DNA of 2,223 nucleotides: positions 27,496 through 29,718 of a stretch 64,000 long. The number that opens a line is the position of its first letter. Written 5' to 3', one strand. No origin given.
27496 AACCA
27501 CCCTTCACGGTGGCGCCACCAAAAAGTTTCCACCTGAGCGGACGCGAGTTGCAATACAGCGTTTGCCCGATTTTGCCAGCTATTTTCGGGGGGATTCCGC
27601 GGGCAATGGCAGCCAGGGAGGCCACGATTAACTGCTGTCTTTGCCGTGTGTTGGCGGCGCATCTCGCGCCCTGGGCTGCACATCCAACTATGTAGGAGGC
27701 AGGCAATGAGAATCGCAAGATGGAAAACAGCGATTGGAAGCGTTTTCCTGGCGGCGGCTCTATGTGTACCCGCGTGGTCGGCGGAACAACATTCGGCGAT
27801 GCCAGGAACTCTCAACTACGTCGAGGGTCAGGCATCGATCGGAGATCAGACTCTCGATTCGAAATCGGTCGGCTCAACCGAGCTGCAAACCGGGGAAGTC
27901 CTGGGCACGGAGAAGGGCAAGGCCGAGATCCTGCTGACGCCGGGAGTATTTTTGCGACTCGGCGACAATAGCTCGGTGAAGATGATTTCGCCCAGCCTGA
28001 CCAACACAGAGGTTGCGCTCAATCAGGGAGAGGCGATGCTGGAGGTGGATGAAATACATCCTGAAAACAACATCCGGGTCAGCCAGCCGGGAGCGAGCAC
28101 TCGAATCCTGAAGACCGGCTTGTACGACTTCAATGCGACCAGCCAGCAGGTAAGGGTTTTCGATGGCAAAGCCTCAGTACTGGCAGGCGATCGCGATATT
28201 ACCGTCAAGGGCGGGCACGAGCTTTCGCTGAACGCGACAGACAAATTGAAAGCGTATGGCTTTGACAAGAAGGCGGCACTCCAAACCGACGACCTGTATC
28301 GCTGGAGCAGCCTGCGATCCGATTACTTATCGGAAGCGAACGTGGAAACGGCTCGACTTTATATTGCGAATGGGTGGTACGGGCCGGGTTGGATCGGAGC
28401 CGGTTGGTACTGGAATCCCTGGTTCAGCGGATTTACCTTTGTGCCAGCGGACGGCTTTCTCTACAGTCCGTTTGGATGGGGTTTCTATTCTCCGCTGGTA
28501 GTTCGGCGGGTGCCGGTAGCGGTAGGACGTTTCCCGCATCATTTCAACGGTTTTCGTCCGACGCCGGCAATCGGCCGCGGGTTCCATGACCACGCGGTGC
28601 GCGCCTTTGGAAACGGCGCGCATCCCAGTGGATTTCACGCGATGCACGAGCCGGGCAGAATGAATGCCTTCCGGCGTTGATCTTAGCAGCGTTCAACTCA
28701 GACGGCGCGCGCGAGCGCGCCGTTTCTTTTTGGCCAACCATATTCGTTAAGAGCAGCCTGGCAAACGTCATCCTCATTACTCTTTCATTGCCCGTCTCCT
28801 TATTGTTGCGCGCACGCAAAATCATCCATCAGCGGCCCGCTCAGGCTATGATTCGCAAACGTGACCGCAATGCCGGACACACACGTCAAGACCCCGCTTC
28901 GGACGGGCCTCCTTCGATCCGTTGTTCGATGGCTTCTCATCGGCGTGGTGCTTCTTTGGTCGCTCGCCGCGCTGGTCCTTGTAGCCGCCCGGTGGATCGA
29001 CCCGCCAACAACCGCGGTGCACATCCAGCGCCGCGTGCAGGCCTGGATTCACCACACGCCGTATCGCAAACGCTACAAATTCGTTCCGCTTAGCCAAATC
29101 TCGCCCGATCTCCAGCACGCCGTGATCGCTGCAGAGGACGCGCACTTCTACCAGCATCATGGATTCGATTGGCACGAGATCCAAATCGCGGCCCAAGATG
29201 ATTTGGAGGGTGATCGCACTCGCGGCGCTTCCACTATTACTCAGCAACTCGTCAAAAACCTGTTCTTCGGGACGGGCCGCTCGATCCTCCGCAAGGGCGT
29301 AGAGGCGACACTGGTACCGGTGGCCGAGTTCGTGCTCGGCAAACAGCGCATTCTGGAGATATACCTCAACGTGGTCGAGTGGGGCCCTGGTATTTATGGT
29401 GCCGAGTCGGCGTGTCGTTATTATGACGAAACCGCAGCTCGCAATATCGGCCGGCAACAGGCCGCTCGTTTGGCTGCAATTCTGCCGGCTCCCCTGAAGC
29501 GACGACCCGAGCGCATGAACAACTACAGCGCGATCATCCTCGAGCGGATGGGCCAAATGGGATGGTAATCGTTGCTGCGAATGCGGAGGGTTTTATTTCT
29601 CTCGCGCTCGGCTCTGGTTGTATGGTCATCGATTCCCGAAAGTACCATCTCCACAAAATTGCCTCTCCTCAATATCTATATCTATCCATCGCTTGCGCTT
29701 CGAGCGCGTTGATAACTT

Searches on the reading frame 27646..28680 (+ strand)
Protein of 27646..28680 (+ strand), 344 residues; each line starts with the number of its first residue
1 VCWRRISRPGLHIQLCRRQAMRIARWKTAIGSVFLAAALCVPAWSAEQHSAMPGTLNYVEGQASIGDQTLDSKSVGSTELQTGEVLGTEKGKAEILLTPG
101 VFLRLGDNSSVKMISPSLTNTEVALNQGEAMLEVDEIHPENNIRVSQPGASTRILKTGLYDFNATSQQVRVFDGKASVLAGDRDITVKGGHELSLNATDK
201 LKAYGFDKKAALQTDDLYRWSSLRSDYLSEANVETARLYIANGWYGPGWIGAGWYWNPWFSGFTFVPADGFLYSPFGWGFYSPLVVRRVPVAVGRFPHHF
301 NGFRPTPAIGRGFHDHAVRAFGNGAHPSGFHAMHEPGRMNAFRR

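Call 50: search_protein_families(library=pfam, proteins=[window:27646-28680:+], max_evalue=0.001)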
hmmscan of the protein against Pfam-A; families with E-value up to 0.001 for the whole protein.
window:27646-28680:+ (344 aa): 1 family
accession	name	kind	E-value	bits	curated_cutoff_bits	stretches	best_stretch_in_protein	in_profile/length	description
PF04773.18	FecR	-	4.4e-08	33.9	24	1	89-175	7-95/97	FecR protein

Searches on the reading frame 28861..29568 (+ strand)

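Call 50: search_protein_families(library=pfam, proteins=[window:28861-29568:+], max_evalue=0.001)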
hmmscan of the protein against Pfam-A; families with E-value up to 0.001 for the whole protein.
window:28861-29568:+ (235 aa): 1 family
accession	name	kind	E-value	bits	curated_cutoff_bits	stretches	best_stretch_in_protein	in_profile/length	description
PF00912.28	Transgly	-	3.4e-45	154.1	27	1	66-230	8-177/178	Transglycosylase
